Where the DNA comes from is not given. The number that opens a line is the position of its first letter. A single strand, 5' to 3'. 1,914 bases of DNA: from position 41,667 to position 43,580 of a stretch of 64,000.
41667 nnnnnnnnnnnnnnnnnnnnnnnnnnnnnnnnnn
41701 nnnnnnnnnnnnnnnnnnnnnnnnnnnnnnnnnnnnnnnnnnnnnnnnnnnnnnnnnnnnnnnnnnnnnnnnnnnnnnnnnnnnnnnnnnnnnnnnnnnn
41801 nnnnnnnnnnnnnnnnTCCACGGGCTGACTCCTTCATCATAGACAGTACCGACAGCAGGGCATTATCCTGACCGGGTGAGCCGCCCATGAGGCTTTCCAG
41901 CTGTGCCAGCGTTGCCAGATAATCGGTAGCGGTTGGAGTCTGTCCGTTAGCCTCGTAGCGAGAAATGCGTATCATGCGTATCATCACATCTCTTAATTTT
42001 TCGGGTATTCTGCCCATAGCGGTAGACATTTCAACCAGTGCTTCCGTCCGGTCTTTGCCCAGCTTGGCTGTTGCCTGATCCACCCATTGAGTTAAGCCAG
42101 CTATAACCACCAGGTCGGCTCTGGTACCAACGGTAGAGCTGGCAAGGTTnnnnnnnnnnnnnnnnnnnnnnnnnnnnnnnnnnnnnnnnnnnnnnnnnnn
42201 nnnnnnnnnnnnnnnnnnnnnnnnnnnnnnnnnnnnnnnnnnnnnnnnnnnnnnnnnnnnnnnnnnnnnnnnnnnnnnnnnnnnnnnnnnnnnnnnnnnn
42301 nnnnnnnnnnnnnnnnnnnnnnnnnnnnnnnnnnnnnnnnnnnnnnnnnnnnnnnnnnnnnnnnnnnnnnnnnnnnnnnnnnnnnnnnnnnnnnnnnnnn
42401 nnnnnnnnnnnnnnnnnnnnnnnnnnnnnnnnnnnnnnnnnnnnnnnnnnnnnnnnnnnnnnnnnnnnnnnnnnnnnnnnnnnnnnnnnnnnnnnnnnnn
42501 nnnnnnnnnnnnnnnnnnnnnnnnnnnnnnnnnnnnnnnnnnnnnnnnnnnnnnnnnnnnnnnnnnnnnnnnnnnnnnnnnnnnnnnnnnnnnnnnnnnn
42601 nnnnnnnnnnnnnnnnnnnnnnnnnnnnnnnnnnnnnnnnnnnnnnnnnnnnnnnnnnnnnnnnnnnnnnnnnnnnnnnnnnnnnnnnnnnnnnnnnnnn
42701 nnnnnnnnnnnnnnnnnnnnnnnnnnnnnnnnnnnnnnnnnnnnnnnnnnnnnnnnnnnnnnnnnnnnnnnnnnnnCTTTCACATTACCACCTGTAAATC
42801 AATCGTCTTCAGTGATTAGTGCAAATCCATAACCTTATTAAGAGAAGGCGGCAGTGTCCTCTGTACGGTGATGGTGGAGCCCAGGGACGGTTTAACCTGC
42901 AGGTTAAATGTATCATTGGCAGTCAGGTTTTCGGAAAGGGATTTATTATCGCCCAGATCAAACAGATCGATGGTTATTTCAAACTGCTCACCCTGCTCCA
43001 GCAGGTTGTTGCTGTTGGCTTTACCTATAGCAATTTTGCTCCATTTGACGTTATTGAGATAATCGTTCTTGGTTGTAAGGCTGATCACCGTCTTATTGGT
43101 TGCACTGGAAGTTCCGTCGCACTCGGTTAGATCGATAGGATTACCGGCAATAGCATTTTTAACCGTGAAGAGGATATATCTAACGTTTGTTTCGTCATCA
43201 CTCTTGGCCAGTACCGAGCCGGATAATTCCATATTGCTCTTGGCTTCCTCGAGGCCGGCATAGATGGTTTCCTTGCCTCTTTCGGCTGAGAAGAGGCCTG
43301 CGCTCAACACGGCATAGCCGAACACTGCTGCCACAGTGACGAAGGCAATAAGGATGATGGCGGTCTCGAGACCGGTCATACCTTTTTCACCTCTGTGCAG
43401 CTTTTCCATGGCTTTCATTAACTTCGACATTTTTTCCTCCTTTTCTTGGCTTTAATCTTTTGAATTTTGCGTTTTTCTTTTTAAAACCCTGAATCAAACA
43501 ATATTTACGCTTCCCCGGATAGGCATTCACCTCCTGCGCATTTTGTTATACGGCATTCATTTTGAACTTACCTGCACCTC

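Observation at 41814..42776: Coiled-coil/acidic protein occupying the arlCDE/arlX slot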

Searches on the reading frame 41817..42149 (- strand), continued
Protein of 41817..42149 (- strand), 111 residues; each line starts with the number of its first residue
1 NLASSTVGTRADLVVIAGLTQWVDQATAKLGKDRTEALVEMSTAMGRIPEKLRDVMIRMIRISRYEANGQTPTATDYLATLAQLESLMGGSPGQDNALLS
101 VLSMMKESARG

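Call 84: find_encoding_contigs(protein=P0149, flank=8000, max_places=1)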
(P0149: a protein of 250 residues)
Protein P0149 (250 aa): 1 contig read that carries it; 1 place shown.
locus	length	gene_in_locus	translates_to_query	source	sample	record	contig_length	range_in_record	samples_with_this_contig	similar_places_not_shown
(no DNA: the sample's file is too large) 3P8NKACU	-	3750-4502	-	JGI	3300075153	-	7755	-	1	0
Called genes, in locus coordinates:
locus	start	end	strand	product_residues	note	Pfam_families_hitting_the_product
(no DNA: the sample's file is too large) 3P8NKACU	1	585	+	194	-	PF20660:DUF6812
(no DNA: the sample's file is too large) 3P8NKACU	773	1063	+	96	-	PF18902:DUF5658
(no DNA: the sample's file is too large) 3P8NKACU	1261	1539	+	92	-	-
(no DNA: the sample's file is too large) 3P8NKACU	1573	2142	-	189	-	-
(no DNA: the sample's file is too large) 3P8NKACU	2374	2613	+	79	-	PF12728:HTH_17 (weak)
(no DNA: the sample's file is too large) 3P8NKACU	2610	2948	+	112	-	-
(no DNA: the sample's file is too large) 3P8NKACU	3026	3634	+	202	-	PF01917:Flagellin_arch-type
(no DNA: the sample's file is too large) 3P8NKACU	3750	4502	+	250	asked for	-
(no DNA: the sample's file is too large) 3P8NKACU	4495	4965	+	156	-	-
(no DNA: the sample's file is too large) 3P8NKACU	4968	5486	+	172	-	PF01917:Flagellin_arch-type (weak)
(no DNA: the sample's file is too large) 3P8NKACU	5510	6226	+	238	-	PF05625:PAXNEB (weak), PF06745:ATPase, PF23442:DUF7125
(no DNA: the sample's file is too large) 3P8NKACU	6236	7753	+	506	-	?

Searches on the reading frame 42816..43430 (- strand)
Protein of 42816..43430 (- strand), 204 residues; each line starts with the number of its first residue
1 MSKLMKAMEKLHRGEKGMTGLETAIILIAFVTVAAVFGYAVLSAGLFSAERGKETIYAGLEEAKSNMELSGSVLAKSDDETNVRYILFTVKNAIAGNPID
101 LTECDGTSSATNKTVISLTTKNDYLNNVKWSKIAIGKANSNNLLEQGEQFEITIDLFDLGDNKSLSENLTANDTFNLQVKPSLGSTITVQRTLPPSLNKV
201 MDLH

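Call 3: search_protein_families(library=pfam, proteins=[window:42816-43430:-], max_evalue=1)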
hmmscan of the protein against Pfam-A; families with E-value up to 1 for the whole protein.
window:42816-43430:- (204 aa): 4 families
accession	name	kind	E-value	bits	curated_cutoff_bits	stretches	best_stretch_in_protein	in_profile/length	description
PF01917.21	Arch_flagellin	-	1.6e-25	90.7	29.5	1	17-190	1-161/162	Archaebacterial flagellin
PF14029.11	DUF4244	-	0.017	15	27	1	8-43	3-37/54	Protein of unknown function (DUF4244)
PF24991.2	Ig_NUP210_4th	-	0.024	14.8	25.2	1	140-175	2-38/79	NUP210 forth Ig-like domain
PF20001.5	DUF6428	-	0.15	12.3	28.7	1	98-158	37-96/155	Family of unknown function (DUF6428)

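Call 4: search_protein_families(library=ncbifam, proteins=[window:42816-43430:-], max_evalue=1)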
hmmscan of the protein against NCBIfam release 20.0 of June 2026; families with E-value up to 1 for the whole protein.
window:42816-43430:- (204 aa): 4 families
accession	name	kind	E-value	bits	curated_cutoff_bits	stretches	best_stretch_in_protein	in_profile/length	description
NF006325.0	PRK08541.1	subfamily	1e-06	28.7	210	1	12-180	5-176/221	flagellin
TIGR02537.2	arch_flag_Nterm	domain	0.0025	17.3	20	1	15-42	2-29/33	archaellin/type IV pilin N-terminal domain-containing protein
TIGR04205.1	classIII_w_PIP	hypoth_equivalog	0.1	12.7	65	1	16-57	2-43/67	class III signal peptide domain-containing protein, archaeosortase D/PIP-CTERM system-associated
TIGR03836.1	termin_org_HMW1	equivalog_domain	0.12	12.7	85.2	1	50-105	11-66/82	cytadherence high molecular weight protein 1 N-terminal region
